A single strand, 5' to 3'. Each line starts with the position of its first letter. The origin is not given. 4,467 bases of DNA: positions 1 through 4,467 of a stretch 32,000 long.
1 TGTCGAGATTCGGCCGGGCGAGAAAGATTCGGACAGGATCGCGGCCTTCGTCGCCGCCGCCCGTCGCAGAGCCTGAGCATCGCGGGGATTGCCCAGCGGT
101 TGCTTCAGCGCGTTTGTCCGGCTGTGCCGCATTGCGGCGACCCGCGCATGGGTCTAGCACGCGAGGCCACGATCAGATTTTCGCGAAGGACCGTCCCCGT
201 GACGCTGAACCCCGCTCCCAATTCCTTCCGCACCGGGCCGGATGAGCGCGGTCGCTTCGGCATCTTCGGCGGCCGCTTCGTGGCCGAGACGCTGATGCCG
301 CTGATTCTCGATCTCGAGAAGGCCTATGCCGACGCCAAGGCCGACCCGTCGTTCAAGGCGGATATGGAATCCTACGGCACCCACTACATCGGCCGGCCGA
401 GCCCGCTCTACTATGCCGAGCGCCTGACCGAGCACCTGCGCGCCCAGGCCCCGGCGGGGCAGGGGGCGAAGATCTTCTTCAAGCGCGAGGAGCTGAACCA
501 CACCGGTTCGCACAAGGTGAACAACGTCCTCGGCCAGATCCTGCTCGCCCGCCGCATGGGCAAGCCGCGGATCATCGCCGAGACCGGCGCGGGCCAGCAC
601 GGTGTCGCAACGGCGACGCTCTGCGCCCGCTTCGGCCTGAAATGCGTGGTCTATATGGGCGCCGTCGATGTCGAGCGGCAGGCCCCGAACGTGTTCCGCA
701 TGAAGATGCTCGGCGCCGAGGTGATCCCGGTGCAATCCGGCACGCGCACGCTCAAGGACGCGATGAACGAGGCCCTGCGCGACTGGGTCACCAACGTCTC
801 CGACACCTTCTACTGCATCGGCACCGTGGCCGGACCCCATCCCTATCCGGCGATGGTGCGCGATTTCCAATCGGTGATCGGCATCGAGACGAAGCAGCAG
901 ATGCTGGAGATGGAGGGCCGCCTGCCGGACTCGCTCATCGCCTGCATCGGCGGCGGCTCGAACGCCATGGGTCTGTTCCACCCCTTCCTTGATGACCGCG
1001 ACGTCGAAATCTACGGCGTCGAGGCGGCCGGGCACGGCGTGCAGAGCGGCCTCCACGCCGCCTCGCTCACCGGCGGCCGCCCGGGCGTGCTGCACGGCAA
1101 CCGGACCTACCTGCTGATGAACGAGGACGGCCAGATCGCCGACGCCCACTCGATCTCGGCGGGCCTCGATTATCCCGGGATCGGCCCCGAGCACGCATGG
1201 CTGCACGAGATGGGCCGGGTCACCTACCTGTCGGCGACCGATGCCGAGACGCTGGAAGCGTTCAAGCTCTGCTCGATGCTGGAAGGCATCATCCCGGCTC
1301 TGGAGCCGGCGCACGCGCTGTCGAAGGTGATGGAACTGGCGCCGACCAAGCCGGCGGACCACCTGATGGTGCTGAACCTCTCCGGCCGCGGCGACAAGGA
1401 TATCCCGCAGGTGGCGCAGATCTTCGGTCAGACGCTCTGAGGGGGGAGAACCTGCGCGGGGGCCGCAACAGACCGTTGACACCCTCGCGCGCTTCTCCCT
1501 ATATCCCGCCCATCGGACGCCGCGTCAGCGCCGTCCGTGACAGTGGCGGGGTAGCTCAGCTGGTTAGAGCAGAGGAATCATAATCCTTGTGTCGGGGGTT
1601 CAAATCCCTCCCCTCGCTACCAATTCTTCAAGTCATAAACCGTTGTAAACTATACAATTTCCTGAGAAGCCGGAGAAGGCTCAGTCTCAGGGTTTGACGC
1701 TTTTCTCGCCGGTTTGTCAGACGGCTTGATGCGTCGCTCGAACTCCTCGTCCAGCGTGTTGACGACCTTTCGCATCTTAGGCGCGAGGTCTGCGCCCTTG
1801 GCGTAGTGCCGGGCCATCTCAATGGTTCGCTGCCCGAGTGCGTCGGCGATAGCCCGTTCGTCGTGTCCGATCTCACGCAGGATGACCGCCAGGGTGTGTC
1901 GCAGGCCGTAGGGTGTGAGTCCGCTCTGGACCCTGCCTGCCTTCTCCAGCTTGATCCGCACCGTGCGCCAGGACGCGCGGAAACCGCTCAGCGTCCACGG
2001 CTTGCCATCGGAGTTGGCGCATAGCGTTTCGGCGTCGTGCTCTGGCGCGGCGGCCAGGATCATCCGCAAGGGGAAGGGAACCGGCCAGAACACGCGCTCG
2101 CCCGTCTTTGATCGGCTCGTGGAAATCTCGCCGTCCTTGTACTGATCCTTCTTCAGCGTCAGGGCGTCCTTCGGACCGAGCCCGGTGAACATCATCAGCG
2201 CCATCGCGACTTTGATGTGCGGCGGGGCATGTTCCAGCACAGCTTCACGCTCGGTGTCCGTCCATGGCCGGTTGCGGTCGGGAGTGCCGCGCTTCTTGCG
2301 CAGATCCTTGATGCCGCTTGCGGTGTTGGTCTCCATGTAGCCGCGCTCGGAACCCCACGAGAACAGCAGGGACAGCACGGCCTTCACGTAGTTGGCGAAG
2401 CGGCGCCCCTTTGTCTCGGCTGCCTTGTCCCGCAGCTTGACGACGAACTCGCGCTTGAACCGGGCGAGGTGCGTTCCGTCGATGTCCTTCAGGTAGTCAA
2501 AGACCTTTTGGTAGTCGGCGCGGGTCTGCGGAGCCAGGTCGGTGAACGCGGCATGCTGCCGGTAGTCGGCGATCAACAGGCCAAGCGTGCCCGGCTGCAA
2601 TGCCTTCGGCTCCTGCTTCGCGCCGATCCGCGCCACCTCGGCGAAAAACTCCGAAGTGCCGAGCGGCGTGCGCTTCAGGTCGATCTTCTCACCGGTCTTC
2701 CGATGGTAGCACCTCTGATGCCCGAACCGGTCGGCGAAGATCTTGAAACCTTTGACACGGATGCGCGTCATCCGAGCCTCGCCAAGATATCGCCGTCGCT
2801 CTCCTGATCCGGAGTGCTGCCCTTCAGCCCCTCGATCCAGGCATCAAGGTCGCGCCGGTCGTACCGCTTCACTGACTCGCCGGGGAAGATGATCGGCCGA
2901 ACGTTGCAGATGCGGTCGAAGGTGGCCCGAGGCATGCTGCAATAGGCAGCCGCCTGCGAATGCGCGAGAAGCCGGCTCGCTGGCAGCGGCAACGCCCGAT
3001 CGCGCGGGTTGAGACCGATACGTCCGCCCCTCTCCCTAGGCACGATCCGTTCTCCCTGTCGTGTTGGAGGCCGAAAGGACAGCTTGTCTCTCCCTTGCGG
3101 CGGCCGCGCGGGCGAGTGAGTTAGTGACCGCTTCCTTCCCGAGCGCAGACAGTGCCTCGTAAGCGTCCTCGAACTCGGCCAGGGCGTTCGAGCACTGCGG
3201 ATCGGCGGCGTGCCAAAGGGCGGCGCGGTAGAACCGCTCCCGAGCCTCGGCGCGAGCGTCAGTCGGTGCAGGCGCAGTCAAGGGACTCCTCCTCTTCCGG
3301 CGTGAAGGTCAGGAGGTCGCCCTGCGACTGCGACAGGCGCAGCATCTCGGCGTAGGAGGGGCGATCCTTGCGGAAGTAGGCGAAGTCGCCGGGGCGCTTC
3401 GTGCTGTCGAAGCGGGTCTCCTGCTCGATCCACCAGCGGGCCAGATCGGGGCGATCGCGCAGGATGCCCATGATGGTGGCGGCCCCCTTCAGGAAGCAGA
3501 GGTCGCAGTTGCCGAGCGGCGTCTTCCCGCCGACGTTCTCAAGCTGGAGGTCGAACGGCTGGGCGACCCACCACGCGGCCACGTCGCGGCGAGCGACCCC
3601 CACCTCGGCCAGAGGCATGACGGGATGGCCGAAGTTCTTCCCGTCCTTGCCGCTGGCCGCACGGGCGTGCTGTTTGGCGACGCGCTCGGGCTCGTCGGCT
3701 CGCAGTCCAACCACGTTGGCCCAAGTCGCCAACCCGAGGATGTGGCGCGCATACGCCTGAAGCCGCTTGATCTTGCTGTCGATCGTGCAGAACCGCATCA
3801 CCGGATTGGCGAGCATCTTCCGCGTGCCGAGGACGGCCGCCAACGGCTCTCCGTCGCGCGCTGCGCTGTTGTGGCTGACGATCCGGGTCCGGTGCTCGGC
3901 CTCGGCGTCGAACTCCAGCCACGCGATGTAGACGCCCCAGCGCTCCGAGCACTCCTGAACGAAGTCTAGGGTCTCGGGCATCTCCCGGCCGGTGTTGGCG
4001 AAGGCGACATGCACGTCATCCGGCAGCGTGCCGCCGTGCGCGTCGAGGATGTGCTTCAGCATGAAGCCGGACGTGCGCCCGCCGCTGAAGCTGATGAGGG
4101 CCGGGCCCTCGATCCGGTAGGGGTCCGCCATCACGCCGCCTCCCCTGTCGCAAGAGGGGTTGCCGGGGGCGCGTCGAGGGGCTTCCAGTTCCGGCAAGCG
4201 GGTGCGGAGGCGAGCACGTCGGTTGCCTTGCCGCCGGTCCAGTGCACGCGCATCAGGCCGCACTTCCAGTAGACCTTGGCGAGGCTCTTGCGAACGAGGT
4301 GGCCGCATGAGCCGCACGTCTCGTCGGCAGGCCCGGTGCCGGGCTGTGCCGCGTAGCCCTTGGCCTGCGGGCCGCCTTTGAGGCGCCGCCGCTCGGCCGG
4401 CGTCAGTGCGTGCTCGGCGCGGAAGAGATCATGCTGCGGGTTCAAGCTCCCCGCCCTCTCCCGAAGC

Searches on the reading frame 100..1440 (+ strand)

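Call 23: search_protein_families(library=phrogs, proteins=[window:100-1440:+], max_evalue=0.001)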
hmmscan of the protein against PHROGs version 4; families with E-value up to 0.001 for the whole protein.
window:100-1440:+ (446 aa): 1 family
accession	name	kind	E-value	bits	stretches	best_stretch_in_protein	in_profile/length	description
phrog_11528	-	unknown function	1.2e-68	232.5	1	117-439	23-311/322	-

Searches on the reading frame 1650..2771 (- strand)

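Call 23: search_protein_families(library=phrogs, proteins=[window:1650-2771:-], max_evalue=0.001)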
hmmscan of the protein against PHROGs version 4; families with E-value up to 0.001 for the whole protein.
window:1650-2771:- (373 aa): 3 families
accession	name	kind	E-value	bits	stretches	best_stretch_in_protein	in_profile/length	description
phrog_1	-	integration and excision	1.3e-36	128.1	1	44-354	152-461/611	integrase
phrog_216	-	integration and excision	3.1e-13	50.5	1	129-338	18-238/301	integrase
phrog_7244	-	integration and excision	6.1e-10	39.8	1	109-234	122-246/263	integrase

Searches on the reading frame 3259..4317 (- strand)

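Call 23: search_protein_families(library=phrogs, proteins=[window:3259-4317:-], max_evalue=0.001)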
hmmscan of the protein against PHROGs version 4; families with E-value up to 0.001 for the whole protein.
window:3259-4317:- (352 aa): 3 families
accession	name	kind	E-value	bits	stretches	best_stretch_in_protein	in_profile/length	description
phrog_424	-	moron, auxiliary metabolic gene and host takeover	6.2e-45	155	1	64-350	154-412/460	phosphoadenosine phosphosulfate reductase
phrog_33262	-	moron, auxiliary metabolic gene and host takeover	2.1e-17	63.8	1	75-298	5-210/495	phosphoadenosine phosphosulfate reductase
phrog_15238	-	unknown function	0.00031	21.7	1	74-128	15-65/215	-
